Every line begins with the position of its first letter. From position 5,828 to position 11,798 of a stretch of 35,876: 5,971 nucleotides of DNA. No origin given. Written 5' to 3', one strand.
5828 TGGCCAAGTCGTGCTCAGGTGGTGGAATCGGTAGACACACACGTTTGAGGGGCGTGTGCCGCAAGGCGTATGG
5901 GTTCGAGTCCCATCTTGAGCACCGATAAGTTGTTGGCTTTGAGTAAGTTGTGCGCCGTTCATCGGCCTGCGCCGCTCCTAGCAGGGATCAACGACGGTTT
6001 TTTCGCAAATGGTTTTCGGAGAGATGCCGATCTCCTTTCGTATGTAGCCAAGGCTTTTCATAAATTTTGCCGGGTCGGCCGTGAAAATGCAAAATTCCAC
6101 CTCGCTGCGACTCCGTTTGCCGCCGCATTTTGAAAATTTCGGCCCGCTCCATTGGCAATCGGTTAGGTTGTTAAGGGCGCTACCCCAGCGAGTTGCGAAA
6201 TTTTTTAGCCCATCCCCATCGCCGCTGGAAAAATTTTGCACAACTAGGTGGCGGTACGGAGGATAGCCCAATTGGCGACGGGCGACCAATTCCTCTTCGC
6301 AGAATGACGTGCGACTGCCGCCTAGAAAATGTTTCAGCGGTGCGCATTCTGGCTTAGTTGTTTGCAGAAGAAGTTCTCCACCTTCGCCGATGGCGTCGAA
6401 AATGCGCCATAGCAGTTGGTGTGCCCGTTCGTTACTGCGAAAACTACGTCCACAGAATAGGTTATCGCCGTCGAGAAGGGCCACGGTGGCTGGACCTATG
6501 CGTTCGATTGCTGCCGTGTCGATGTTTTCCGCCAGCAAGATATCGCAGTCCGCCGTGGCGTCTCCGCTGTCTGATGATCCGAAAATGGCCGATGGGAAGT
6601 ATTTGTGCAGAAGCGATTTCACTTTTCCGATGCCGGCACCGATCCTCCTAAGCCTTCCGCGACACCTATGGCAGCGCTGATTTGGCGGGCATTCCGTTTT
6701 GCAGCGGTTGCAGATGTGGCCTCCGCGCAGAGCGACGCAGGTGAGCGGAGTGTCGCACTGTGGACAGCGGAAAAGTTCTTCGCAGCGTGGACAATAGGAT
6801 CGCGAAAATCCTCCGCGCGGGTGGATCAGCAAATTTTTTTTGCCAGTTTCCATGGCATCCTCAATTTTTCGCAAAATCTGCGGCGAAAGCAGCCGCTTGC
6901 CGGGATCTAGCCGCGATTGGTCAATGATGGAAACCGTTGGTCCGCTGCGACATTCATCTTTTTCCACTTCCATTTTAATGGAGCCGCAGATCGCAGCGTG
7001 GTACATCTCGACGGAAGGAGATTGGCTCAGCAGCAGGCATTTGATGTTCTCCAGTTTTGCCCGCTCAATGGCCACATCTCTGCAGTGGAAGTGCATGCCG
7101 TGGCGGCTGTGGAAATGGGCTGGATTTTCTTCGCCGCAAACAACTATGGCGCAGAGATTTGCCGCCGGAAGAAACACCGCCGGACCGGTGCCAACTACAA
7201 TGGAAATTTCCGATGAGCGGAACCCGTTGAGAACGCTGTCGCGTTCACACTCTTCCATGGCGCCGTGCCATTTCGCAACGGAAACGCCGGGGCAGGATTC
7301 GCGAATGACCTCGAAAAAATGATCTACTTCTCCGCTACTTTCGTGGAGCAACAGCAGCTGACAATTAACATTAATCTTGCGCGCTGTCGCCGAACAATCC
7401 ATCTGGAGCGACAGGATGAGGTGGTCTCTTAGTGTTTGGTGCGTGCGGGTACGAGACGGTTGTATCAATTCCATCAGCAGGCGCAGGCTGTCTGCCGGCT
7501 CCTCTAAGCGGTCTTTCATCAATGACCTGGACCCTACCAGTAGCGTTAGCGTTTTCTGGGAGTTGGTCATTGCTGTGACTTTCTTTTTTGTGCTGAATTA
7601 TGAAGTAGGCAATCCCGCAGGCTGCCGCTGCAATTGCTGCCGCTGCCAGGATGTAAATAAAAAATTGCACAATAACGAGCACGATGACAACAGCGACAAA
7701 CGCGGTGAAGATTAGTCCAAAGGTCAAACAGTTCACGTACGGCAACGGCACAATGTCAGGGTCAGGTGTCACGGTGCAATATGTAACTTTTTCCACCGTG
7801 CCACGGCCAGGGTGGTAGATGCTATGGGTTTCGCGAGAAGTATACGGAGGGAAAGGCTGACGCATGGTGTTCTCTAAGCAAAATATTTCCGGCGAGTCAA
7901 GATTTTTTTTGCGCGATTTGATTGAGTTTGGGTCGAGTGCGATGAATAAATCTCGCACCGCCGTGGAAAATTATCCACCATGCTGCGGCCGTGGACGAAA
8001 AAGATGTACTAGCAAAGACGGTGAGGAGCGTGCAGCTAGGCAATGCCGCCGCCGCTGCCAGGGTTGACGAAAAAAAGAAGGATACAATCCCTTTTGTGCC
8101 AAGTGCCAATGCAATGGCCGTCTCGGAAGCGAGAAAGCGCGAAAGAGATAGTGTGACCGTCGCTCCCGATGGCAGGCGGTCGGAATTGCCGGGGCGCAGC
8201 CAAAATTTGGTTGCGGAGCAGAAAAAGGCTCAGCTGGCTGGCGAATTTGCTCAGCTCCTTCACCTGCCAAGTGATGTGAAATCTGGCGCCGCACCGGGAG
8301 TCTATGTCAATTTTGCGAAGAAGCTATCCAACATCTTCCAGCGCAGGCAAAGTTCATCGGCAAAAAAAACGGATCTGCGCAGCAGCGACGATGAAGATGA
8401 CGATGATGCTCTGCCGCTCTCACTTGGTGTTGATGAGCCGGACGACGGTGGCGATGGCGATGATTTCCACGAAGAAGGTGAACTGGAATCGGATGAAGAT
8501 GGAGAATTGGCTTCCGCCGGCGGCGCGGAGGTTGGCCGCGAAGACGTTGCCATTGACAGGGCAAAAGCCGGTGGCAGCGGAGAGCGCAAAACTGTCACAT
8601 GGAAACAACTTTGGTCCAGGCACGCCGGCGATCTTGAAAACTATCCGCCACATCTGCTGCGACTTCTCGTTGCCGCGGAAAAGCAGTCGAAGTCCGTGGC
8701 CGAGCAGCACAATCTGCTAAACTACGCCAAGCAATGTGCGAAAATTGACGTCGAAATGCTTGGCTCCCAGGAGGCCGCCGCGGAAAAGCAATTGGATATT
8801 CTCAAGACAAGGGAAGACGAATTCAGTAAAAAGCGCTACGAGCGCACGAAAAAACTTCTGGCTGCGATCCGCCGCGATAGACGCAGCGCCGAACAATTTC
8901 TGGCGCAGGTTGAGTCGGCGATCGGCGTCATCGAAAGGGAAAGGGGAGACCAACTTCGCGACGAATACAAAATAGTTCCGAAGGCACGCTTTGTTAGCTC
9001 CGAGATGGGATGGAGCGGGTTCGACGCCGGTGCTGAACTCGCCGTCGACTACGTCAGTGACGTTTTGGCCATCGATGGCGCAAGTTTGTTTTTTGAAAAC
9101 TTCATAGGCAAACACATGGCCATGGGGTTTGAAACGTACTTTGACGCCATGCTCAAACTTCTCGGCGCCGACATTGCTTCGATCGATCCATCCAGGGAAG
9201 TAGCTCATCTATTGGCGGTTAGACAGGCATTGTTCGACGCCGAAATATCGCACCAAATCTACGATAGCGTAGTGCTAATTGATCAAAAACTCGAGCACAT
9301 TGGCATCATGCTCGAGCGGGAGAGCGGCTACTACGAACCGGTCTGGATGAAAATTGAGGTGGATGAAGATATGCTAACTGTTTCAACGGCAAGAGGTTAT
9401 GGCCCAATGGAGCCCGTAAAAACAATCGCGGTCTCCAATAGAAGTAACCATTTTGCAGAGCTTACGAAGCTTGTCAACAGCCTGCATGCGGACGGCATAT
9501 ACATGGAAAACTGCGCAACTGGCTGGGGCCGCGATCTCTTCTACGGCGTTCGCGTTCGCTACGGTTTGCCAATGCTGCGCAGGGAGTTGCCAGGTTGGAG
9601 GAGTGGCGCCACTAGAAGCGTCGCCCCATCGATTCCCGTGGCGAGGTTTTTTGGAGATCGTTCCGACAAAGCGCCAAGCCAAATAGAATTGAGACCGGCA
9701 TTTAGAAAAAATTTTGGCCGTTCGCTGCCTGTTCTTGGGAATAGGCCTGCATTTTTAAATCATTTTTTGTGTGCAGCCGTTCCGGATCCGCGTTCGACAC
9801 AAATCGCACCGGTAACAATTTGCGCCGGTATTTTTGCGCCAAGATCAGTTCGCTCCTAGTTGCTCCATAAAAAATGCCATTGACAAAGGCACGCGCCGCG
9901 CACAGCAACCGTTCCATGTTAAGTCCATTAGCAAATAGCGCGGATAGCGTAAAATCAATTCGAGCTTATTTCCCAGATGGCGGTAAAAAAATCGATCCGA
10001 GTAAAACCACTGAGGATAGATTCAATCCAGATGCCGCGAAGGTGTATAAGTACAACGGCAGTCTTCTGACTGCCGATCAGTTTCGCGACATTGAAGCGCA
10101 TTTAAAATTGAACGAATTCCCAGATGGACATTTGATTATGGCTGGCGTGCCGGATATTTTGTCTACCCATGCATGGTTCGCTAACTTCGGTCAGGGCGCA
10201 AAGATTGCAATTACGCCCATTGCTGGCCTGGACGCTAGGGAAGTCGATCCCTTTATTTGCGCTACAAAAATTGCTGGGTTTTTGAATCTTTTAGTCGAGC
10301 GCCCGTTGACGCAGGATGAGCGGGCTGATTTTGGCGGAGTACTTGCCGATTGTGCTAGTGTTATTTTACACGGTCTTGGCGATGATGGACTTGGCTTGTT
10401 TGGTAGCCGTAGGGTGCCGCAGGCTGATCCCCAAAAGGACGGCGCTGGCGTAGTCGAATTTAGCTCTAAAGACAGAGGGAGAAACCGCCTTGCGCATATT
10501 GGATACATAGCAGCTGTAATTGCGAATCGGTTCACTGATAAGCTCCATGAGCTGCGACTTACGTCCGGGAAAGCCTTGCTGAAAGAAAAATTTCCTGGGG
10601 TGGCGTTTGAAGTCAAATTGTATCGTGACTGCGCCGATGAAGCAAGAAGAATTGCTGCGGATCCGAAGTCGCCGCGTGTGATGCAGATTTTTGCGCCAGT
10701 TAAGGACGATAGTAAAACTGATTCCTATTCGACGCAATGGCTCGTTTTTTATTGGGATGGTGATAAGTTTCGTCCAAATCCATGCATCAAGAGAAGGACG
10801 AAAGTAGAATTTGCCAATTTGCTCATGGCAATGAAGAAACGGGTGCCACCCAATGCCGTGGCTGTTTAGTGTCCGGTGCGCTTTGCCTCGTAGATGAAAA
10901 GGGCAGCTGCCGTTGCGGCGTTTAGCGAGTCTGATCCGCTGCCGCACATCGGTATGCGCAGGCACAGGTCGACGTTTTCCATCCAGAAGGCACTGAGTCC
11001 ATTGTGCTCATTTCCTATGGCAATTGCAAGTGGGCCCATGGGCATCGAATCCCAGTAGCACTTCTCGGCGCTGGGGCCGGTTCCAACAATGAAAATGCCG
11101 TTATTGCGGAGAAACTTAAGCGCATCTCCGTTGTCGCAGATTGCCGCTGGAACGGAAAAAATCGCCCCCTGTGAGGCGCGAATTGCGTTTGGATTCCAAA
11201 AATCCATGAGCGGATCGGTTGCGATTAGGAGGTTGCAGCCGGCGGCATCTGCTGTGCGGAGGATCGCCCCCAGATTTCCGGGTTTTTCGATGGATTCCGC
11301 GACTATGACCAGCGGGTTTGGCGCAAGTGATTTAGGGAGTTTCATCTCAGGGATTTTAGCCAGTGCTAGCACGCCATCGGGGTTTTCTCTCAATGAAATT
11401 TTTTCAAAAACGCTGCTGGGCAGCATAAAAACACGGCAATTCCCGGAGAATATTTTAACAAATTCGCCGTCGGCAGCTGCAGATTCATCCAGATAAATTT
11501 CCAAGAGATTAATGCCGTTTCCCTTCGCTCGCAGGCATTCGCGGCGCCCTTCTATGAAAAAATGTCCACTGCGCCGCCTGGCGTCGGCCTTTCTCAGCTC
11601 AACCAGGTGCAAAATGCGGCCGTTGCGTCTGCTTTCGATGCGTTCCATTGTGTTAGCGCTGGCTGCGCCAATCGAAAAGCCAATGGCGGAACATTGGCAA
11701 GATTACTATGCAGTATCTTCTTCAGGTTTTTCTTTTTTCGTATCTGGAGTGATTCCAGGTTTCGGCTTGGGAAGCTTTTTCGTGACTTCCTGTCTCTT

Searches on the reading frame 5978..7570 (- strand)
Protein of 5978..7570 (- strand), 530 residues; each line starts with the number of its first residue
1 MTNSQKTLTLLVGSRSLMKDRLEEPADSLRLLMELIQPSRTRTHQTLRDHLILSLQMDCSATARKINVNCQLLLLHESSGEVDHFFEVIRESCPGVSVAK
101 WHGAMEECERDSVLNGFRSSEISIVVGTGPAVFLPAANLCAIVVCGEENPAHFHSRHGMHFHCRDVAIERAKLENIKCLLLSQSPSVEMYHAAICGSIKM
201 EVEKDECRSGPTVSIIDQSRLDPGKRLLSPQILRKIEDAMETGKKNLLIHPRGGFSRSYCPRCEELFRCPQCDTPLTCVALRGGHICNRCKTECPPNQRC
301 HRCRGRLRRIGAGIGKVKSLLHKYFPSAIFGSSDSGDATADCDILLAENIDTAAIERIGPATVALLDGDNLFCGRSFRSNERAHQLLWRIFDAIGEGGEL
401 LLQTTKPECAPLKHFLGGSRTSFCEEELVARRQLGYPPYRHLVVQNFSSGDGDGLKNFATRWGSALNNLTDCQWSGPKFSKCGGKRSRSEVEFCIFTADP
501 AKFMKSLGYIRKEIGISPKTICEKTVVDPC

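Call 8: search_protein_families(library=pfam, proteins=[window:5978-7570:-], max_evalue=0.001)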
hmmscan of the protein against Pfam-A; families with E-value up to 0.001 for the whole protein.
window:5978-7570:- (530 aa): 0 families

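Call 27: search_protein_families(library=ncbifam, proteins=[window:5978-7570:-], max_evalue=0.01)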
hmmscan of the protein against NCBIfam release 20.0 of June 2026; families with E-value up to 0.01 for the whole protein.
window:5978-7570:- (530 aa): 14 families
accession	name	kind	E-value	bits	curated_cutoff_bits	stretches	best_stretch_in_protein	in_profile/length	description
TIGR00595.1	priA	equivalog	1.5e-52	178.9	230.35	1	96-475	51-452/509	replication restart helicase PriA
NF004066.1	PRK05580.1-3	equivalog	1.8e-46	158.8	813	1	97-471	326-723/788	primosomal protein N'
NF004070.0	PRK05580.2-2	equivalog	2e-46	158.5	921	1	95-478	270-675/729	primosomal protein N'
NF004067.0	PRK05580.1-4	equivalog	3.7e-40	138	763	2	89-328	270-510/737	primosomal protein N'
NF004065.0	PRK05580.1-1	equivalog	7.1e-36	123.7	858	2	96-329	270-505/731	primosomal protein N'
NF004071.0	PRK05580.2-3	equivalog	3.7e-34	117.7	1105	1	62-466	243-668/735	primosomal protein N'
NF004069.0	PRK05580.2-1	equivalog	7.3e-34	117.2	767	2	97-334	181-409/612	primosomal protein N'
NF004068.0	PRK05580.1-5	equivalog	6.5e-27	93.9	1249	1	95-447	331-706/795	primosomal protein N'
NF011453.0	PRK14873.1-3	equivalog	7.1e-26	90.5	812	1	88-439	218-570/653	primosome assembly protein PriA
NF004072.0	PRK05580.2-4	equivalog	2.8e-24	85.4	1030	1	100-449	195-566/648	primosomal protein N'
NF011452.0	PRK14873.1-2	equivalog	1.6e-18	66.3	980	1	119-442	277-611/708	primosomal protein N'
NF011454.0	PRK14873.1-4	equivalog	6.3e-15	54.5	951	1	121-443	224-560/651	primosomal protein N'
NF011455.0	PRK14873.1-5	equivalog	1.4e-07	30.2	969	1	123-329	243-461/675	primosomal protein N'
NF011451.0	PRK14873.1-1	equivalog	0.00018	19.8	1147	1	233-324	436-527/764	primosome assembly protein PriA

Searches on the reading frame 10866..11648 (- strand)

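Call 8: search_protein_families(library=pfam, proteins=[window:10866-11648:-], max_evalue=0.001)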
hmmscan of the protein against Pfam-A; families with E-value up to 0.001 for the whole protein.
window:10866-11648:- (260 aa): 3 families
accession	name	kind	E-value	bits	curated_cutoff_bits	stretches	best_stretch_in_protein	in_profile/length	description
PF00588.24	SpoU_methylase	-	1.4e-30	106.7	29.7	1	113-253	2-142/142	SpoU rRNA Methylase family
PF22435.1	MRM3-like_sub_bind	-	1.7e-11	44.8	27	1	9-95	1-84/84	MRM3-like substrate binding domain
PF08032.17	SpoU_sub_bind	-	1.8e-05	25.4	22.8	1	31-101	1-74/76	RNA 2'-O ribose methyltransferase substrate binding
